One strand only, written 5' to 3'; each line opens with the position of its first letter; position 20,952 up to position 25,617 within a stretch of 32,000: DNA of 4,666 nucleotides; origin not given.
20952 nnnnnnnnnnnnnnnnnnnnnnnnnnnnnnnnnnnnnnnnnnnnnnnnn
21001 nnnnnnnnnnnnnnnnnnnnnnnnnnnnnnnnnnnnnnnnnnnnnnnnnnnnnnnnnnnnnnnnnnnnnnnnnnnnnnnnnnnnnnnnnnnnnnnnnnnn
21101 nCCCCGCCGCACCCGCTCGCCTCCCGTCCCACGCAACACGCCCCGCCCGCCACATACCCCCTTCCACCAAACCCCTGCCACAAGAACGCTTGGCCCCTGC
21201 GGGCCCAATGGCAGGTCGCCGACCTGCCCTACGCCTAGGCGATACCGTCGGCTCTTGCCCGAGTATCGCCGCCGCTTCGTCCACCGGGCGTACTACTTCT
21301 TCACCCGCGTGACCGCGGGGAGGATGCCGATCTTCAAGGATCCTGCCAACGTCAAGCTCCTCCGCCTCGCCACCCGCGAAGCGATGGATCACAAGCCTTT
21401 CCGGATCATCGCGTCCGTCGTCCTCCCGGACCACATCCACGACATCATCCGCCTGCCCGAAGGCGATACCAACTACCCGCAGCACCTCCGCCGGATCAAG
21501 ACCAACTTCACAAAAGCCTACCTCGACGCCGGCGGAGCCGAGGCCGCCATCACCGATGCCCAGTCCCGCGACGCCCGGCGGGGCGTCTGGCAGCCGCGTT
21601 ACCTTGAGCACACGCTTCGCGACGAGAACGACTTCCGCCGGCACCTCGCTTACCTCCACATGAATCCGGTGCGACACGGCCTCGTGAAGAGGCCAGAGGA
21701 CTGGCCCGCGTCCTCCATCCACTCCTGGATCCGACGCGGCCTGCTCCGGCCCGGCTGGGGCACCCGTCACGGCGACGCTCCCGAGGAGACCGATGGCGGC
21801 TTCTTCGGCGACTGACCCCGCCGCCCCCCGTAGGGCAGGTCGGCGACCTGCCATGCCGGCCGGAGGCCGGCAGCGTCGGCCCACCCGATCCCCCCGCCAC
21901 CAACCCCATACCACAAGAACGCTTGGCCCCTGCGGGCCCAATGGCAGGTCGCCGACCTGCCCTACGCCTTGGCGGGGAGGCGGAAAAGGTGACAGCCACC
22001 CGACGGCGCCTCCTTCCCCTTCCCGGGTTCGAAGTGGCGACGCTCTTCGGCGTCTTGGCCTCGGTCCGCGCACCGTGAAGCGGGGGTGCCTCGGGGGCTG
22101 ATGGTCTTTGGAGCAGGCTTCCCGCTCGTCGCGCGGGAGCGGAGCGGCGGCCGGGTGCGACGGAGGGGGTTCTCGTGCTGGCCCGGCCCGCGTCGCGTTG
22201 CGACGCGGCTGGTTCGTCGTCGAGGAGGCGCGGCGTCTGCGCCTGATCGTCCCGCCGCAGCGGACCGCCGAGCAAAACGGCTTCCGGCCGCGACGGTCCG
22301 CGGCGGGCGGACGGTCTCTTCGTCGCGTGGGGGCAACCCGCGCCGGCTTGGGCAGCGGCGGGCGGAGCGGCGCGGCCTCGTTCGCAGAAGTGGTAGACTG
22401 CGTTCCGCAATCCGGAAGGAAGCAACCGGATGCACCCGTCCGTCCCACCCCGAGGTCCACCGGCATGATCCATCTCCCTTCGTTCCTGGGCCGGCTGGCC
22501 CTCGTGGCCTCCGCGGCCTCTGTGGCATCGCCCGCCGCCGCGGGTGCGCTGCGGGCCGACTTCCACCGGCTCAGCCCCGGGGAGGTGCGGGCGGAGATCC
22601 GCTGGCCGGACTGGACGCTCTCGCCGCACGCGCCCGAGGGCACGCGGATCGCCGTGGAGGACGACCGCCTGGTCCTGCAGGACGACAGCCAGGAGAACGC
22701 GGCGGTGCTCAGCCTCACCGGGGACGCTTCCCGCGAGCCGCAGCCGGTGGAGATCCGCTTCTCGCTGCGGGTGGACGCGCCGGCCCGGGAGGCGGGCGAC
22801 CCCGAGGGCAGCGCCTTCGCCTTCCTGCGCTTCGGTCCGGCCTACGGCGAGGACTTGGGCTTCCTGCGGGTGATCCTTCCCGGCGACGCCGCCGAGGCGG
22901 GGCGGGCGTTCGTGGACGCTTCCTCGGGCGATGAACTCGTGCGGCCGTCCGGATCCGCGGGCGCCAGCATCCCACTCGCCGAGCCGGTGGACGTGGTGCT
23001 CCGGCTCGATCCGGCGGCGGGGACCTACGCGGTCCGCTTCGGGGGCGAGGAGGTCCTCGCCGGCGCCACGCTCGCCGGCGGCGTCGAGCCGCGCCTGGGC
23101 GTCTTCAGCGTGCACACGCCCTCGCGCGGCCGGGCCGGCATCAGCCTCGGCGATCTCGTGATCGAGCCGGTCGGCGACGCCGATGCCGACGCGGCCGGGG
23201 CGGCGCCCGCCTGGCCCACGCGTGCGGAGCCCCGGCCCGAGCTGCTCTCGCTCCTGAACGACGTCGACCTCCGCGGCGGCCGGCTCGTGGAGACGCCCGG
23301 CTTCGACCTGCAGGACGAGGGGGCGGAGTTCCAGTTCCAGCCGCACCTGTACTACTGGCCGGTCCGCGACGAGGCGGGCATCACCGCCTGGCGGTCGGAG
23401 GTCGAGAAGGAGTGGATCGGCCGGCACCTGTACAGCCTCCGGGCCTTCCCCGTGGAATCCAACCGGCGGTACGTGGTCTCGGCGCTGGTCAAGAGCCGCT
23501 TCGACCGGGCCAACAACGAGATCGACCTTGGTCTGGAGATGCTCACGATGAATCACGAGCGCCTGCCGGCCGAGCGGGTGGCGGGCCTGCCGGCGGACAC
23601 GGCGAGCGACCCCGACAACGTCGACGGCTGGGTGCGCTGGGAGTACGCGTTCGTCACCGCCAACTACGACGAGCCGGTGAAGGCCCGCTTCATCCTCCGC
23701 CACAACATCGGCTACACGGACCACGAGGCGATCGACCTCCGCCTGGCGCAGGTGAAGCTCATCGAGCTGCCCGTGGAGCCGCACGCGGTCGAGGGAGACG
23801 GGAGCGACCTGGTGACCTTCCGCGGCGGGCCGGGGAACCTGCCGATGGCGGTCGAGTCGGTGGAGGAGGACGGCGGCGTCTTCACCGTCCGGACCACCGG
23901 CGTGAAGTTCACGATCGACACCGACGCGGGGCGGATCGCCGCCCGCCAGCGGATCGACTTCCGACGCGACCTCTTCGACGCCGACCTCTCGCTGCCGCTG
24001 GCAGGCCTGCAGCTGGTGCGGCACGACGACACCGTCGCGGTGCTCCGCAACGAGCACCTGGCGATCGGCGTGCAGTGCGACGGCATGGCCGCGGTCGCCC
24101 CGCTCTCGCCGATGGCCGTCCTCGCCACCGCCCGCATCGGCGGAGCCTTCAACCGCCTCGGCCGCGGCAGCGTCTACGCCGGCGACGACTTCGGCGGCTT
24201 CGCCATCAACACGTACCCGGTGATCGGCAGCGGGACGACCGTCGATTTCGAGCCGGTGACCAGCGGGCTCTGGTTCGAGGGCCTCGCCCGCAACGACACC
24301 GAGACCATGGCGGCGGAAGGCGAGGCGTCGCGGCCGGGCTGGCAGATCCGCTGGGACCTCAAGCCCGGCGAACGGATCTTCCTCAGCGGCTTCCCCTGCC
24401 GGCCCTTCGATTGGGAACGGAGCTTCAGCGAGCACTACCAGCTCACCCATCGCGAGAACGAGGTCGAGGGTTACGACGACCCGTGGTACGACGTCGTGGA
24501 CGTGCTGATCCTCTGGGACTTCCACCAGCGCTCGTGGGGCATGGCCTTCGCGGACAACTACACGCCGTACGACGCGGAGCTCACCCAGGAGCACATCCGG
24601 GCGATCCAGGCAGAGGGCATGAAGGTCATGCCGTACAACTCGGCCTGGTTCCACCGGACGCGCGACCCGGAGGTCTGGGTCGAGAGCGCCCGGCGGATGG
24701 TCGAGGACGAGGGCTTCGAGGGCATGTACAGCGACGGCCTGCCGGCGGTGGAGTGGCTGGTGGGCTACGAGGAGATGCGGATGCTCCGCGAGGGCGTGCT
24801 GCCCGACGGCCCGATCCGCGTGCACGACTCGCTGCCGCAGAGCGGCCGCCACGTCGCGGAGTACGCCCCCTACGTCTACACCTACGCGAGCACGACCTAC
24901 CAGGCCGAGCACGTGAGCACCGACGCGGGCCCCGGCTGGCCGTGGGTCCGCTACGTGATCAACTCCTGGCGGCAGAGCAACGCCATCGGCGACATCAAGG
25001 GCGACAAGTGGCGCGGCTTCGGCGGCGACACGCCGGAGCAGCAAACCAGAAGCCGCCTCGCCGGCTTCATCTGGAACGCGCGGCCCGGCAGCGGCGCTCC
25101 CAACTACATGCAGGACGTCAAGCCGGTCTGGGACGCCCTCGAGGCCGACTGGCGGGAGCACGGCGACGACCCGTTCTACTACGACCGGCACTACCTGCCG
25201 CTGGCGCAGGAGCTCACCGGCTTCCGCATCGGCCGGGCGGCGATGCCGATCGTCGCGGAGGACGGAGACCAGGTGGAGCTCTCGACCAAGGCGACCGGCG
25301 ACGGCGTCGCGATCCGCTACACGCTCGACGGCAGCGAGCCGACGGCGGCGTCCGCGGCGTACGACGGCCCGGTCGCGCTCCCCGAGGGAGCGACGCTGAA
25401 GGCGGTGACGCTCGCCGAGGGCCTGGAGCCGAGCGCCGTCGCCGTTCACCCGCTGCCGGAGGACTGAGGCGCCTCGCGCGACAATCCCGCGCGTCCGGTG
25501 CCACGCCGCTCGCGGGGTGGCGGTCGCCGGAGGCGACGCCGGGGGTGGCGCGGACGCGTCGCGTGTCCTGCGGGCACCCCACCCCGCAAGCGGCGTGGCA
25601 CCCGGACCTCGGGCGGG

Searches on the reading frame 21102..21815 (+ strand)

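Call 25: search_protein_families(library=pfam, proteins=[window:21102-21815:+])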
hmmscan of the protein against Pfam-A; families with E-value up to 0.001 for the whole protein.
window:21102-21815:+ (237 aa): 0 families

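Call 38: search_protein_families(library=pfam, proteins=[window:21102-21815:+], max_evalue=10)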
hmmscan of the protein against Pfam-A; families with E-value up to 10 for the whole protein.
window:21102-21815:+ (237 aa): 1 family
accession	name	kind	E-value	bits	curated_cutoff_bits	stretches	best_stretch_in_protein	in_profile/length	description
PF01797.21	Y1_Tnp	-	0.0015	19.1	23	1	60-174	2-108/121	Transposase IS200 like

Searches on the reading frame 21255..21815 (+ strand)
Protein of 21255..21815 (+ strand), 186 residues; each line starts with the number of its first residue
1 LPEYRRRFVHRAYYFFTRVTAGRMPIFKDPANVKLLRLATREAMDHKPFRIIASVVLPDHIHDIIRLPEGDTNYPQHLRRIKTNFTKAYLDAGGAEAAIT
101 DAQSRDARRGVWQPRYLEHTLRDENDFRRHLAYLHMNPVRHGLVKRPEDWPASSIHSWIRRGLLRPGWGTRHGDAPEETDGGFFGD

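Call 40: find_homologous_proteins(query=window:21255-21815:+, max_evalue=0.001)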
Query window:21255-21815:+ (186 aa): 114 proteins with E <= 0.001 among 215 candidates.
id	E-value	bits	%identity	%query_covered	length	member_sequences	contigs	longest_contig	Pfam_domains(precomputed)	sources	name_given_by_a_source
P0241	1.5e-95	337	90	88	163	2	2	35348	-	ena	-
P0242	9.9e-93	327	77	100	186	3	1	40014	-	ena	-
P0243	4.8e-69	250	76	79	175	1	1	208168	-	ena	-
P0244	1.0e-68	249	62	100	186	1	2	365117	-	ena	-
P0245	9.1e-51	190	48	99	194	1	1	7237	PF01797.22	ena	-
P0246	2.5e-48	183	53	90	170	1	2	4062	-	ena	-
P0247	7.4e-47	178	47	95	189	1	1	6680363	PF01797.22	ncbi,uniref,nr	ncbi:REP-associated tyrosine transposase [Rubinisphaera italica]|uniref:Transposase IS200 like prote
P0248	2.8e-46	176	48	91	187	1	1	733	PF01797.22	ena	-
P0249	1.4e-44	170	47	96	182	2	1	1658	PF01797.22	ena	-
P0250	4.7e-44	169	46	91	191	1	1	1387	-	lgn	-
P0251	1.4e-43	167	47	97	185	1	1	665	-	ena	-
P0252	1.6e-43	167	47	93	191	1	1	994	PF01797.22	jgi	jgi:putative transposase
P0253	1.5e-42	164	49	83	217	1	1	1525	-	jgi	jgi:putative transposase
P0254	2.8e-42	163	47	90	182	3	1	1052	PF01797.22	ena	-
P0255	3.3e-41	159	45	91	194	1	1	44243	PF01797.22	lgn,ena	-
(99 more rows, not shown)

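Call 41: find_encoding_contigs(protein=P0241, flank=10000, max_places=3)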
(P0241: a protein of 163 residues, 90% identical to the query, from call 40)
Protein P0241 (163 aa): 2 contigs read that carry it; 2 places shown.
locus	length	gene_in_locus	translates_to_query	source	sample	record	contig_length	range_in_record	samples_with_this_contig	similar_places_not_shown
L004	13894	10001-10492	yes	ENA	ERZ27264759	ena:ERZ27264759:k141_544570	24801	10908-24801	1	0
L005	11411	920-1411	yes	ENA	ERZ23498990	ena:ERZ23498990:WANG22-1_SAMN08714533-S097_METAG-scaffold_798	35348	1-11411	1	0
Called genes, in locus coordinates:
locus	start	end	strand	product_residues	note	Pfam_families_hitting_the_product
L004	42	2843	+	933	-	PF00311:PEPcase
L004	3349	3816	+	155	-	PF20791:Acyl-ACP_TE_C (weak), PF13279:4HBT_2, PF03061:4HBT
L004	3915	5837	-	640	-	PF03235:GmrSD_N, PF07510:GmrSD_C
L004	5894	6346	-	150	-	-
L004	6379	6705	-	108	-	-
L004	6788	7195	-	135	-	PF01850:PIN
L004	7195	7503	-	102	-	-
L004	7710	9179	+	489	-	PF20464:MmeI_N, PF20465:MmeI_hel, PF20473:MmeI_Mtase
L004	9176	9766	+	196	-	-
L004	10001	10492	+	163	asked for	-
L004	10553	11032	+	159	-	-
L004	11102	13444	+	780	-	-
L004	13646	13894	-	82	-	?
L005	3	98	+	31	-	?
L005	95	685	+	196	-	-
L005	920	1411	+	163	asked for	-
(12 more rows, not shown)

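Call 42: find_encoding_contigs(protein=P0242, flank=10000, max_places=3)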
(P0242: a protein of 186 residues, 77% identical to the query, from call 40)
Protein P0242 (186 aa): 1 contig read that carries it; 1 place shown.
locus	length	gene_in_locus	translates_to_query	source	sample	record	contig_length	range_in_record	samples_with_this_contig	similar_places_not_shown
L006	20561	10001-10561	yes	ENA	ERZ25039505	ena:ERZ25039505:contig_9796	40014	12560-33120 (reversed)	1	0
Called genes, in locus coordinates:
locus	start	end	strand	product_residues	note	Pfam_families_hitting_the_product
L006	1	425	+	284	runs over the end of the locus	PF07963:N_methyl (weak), PF07596:SBP_bac_10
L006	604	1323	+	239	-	-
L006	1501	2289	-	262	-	-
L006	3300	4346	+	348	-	-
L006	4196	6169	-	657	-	PF00474:SSF, PF00701:DHDPS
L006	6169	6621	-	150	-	PF00474:SSF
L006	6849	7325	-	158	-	PF13385:Laminin_G_3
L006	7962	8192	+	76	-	PF20464:MmeI_N (weak)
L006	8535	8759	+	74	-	PF20465:MmeI_hel (weak)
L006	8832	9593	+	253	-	-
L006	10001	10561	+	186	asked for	-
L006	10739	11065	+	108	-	-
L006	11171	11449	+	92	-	-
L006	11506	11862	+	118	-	PF01850:PIN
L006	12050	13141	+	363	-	PF28173:Upx-like (weak)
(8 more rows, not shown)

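Call 72: find_encoding_contigs(protein=P0243, flank=10000, max_places=2)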
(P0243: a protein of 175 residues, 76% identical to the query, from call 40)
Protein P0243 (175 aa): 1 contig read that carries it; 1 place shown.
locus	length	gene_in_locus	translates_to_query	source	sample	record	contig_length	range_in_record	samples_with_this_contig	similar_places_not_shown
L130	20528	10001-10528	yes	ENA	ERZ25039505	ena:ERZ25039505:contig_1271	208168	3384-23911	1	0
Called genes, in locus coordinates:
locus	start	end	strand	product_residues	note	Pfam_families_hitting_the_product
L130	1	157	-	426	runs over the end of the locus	-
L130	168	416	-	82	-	-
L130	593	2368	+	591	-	PF04174:CP_ATPgrasp_1, PF14403:CP_ATPgrasp_2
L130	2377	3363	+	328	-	PF04168:Alpha-E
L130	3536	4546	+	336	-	PF08379:Bact_transglu_N, PF01841:Transglut_core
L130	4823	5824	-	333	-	PF03881:Fructosamin_kin, PF01636:APH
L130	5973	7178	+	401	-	PF08245:Mur_ligase_M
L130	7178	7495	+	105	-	PF02875:Mur_ligase_C (weak)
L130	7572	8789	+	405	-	-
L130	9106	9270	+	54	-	PF20473:MmeI_Mtase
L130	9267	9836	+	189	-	-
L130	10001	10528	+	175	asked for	-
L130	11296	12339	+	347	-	PF00078:RVT_1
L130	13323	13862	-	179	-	PF03050:DDE_Tnp_IS66, PF13817:DDE_Tnp_IS66_C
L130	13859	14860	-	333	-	PF13007:LZ_Tnp_IS66, PF03050:DDE_Tnp_IS66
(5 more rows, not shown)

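Call 93: search_solved_structures(query=window:21255-21812:+, max_evalue=0.01)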
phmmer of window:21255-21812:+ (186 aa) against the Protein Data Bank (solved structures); distinct sequences matched with E-value up to 0.01: 1.
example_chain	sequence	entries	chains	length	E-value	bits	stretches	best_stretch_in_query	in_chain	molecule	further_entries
4er8_A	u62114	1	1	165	1.9e-28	102.9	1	1-169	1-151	TnpArep for protein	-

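Call 94: search_protein_families(library=ncbifam, proteins=[window:21255-21812:+], max_evalue=0.01)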
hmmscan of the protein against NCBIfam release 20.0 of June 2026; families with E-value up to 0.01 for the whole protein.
window:21255-21812:+ (186 aa): 1 family
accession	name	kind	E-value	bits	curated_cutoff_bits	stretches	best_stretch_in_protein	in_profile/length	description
NF047646.1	REP_Tyr_transpos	equivalog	5.7e-49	165.8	80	1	3-152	1-145/146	REP-associated tyrosine transposase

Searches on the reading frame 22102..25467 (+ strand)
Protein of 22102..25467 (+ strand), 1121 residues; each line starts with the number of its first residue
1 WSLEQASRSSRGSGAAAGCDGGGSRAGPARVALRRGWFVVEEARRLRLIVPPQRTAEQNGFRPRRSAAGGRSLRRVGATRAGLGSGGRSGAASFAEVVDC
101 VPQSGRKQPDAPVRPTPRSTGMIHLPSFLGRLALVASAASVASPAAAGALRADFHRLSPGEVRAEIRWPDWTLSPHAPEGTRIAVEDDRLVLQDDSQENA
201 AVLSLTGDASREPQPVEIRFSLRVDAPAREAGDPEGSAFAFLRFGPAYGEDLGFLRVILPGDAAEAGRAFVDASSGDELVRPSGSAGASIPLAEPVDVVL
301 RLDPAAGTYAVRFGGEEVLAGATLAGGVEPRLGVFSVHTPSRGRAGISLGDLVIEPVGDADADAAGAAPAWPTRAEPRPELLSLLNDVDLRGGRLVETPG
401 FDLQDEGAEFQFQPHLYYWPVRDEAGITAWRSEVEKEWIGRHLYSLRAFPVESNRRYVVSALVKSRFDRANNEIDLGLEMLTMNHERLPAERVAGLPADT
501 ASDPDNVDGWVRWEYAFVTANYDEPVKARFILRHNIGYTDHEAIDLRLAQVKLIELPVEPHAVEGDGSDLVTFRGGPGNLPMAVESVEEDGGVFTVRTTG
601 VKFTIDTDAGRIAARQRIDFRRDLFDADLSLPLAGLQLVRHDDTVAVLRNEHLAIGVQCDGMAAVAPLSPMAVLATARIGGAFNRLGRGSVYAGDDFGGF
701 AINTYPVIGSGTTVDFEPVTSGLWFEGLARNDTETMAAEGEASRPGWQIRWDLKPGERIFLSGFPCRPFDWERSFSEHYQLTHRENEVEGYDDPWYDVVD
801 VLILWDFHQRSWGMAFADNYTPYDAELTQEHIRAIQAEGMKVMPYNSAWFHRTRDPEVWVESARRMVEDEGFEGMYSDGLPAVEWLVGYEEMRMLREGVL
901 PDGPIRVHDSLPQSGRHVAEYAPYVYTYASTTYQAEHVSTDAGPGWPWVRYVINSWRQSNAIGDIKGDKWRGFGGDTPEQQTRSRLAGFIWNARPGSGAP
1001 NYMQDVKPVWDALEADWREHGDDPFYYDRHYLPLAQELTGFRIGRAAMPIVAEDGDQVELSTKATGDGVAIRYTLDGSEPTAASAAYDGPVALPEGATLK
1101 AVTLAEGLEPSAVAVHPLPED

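Call 24: search_protein_families(library=pfam, proteins=[window:22102-25467:+])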
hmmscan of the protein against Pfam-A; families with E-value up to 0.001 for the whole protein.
window:22102-25467:+ (1121 aa): 2 families
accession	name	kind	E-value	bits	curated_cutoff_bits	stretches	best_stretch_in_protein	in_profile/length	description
PF13290.12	CHB_HEX_C_1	-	1.5e-14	54.1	22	1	1055-1113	9-65/67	Chitobiase/beta-hexosaminidase C-terminal domain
PF13287.12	Fn3_assoc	-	4.6e-12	46.3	23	1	1066-1116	7-57/59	Fn3 associated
